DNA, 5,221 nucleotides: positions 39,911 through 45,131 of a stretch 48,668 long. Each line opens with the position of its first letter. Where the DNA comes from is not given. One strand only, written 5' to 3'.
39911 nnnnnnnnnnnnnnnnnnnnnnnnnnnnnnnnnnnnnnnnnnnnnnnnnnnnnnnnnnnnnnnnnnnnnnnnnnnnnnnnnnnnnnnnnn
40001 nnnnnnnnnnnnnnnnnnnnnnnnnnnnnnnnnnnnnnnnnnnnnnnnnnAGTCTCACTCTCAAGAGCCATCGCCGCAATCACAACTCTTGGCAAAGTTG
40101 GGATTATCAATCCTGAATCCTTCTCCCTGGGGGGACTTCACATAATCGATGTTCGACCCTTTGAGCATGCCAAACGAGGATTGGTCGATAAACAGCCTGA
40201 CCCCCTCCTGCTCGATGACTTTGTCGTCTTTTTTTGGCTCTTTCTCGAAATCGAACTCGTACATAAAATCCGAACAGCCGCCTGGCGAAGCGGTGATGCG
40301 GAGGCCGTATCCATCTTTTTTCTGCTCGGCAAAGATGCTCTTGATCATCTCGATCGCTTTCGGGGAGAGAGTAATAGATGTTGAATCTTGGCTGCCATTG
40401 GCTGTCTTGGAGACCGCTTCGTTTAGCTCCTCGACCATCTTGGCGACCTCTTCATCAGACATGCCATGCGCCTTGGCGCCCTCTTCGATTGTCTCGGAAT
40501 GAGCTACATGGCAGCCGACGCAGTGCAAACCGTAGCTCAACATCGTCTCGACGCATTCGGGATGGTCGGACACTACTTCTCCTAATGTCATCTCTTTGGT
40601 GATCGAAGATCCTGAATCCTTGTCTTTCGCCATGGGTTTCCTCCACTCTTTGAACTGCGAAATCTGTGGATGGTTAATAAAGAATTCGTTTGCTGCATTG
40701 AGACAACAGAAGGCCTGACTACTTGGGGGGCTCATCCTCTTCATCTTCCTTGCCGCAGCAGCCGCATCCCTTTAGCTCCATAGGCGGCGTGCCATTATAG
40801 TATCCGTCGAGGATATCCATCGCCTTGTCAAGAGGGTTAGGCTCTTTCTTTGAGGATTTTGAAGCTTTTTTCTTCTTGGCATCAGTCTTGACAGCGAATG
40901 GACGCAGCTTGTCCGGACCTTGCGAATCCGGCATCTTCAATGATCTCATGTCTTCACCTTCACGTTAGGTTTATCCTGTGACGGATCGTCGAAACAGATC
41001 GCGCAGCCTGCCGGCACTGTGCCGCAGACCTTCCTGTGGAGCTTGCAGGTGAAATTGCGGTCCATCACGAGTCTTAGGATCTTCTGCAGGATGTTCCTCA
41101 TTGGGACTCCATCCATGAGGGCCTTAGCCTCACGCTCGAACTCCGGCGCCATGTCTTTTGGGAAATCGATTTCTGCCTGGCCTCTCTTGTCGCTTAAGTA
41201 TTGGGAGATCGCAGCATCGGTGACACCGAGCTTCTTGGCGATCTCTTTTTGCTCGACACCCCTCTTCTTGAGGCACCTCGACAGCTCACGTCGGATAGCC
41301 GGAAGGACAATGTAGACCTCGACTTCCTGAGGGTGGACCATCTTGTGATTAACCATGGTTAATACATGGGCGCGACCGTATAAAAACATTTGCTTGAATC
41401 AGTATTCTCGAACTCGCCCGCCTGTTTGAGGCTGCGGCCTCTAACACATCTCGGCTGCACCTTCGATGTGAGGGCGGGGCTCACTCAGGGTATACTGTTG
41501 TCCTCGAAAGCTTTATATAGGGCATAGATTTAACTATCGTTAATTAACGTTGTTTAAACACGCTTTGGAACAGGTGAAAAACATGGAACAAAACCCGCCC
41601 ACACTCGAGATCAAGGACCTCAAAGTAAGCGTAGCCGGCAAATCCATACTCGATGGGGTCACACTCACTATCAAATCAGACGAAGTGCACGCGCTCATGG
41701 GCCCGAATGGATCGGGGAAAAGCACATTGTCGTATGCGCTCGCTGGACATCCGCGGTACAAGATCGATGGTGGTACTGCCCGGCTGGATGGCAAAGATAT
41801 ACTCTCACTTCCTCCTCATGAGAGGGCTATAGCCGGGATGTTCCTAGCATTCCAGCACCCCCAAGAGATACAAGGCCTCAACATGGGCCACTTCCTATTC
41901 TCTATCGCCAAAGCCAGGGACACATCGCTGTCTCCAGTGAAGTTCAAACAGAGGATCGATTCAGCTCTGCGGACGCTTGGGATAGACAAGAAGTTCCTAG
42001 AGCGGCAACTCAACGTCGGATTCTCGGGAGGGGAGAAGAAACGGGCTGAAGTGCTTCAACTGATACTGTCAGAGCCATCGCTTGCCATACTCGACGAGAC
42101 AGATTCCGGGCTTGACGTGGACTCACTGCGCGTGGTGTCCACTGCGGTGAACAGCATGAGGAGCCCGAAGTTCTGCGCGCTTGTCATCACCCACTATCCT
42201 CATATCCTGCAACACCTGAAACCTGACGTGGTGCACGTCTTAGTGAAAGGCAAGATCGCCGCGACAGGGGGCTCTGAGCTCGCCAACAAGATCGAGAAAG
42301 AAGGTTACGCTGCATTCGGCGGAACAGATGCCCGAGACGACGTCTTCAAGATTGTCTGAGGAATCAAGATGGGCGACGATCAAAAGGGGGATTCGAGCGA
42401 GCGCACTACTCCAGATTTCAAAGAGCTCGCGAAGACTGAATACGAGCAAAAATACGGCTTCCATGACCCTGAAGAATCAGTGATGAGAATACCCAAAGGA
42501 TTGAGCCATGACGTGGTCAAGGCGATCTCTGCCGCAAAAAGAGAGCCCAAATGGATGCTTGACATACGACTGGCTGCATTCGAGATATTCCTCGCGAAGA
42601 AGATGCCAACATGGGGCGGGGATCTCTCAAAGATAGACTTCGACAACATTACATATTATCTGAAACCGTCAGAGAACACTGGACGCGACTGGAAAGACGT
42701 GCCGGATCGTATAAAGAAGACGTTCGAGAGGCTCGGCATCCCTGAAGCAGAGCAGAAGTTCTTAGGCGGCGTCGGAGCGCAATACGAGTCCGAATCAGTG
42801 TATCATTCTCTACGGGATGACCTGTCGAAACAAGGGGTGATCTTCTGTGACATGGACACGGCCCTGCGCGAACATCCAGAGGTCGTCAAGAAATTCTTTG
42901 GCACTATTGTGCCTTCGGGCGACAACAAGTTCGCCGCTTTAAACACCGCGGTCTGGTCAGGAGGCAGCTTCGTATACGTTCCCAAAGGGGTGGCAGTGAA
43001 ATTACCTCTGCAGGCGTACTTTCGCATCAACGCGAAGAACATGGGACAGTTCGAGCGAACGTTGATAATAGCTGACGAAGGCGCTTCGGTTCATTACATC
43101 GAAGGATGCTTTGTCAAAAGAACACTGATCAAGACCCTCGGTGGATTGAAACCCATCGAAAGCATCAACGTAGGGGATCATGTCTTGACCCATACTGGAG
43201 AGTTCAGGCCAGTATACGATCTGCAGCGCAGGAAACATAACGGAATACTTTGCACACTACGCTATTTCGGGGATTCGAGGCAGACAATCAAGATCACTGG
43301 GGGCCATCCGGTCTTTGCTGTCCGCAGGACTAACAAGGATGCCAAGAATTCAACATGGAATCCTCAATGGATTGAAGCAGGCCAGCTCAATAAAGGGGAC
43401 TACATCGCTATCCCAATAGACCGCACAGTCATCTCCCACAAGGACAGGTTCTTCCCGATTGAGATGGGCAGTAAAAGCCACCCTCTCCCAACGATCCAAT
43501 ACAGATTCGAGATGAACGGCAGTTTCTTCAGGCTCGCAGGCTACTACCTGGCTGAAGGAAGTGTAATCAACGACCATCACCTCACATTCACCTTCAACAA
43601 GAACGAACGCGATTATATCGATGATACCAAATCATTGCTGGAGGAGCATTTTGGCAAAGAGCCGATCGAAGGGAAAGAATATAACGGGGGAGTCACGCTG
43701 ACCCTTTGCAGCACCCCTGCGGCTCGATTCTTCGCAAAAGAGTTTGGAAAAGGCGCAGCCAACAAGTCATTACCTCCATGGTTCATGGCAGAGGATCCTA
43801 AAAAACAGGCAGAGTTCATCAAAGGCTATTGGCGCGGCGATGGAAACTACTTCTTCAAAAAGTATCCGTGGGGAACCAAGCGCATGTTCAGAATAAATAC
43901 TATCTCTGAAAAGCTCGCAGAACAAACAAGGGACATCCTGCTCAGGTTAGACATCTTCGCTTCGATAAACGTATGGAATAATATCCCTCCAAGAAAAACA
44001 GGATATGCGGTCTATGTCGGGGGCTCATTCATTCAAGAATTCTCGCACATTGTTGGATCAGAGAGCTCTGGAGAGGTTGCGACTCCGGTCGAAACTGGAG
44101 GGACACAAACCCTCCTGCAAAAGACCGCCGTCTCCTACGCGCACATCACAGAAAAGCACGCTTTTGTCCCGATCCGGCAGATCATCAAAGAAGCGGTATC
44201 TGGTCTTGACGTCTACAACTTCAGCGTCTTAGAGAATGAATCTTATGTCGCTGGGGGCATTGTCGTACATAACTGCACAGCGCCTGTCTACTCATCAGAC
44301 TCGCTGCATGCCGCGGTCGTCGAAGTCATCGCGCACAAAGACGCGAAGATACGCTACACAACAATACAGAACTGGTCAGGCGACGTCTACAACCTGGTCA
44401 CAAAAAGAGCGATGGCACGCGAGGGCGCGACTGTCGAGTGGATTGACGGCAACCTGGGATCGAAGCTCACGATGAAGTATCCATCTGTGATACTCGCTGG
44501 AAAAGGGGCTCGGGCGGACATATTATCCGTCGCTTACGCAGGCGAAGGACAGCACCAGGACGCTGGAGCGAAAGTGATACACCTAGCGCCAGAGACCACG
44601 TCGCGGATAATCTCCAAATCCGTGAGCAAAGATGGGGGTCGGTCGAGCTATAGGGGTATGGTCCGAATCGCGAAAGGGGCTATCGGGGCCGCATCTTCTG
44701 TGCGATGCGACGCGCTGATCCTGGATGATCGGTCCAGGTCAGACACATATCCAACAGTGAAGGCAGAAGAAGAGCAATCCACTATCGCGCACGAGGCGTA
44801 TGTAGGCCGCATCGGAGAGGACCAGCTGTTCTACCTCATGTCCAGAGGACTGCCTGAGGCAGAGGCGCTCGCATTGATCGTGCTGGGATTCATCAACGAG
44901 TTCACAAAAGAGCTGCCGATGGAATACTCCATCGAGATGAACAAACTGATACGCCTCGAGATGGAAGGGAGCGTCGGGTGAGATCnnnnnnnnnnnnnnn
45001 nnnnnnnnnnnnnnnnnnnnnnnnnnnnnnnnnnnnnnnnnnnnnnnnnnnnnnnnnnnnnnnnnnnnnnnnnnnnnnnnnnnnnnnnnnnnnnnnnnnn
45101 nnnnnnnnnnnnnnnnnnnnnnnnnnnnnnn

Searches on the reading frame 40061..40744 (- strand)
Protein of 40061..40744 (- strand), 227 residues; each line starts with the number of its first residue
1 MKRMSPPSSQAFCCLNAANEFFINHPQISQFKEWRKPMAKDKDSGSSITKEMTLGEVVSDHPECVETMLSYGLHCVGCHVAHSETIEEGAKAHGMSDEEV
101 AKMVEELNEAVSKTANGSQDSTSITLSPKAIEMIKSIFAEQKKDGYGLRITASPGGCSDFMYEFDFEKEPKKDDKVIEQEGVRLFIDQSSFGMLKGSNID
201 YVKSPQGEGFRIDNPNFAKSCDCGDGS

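Call 61: search_protein_families(library=pfam, proteins=[window:40061-40744:-], max_evalue=0.00001)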
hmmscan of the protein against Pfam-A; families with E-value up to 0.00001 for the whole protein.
window:40061-40744:- (227 aa): 2 families
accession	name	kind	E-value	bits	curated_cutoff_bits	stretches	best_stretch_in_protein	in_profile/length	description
PF01521.26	Fe-S_biosyn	-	1.9e-19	70.4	26.3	1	123-225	2-110/110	Iron-sulphur cluster biosynthesis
PF08984.16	DUF1858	-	1.1e-17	64.3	32.2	1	48-99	1-57/59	Domain of unknown function (DUF1858)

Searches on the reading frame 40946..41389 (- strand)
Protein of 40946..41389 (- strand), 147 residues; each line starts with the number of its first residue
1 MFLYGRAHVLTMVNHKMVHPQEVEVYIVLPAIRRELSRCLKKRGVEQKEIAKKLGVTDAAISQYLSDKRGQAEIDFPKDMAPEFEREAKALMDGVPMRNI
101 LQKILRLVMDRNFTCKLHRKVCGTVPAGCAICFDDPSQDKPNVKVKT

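Call 83: search_protein_families(library=pfam, proteins=[window:40946-41389:-], max_evalue=0.00001)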
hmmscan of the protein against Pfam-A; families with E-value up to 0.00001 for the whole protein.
window:40946-41389:- (147 aa): 1 family
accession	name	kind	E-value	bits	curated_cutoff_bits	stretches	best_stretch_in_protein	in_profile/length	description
PF01381.28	HTH_3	-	7.3e-06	26.4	23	0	38-69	3-34/55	Helix-turn-helix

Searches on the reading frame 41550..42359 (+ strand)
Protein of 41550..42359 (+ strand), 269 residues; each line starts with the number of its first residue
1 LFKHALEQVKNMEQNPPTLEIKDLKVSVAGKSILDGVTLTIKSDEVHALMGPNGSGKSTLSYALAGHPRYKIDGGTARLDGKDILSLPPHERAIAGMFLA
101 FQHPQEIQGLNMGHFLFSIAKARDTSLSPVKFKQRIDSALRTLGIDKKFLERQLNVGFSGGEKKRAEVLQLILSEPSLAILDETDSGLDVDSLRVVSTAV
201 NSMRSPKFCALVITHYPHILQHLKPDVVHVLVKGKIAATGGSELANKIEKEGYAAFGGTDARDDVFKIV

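Call 83: search_protein_families(library=pfam, proteins=[window:41550-42359:+], max_evalue=0.00001)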
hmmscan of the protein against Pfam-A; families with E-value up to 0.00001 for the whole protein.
window:41550-42359:+ (269 aa): 2 families
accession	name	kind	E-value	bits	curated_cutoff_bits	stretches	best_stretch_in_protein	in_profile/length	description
PF00005.33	ABC_tran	-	1e-21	78.4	25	1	34-184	1-135/137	ABC transporter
PF02463.25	SMC_N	-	1.5e-07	31.5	40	0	41-64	21-44/220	RecF/RecN/SMC N terminal domain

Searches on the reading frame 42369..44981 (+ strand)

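Call 83: search_protein_families(library=pfam, proteins=[window:42369-44981:+], max_evalue=0.00001)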
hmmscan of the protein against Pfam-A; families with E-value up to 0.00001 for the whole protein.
window:42369-44981:+ (870 aa): 4 families
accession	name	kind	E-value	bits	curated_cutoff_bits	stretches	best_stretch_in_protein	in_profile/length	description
PF01458.23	SUFBD_core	-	2.7e-81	272.9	27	1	632-841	26-232/232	SUF system FeS cluster assembly, SufBD core domain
PF14528.11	LAGLIDADG_3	-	1.5e-12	48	22.5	1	480-563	3-82/82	LAGLIDADG-like domain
PF19295.5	SufBD_N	-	6.9e-12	45.8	23.5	1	152-215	108-171/172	SufBD protein N-terminal region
PF13403.11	Hint_2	-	4.6e-07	30.7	28.4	1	247-290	2-45/147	Hint domain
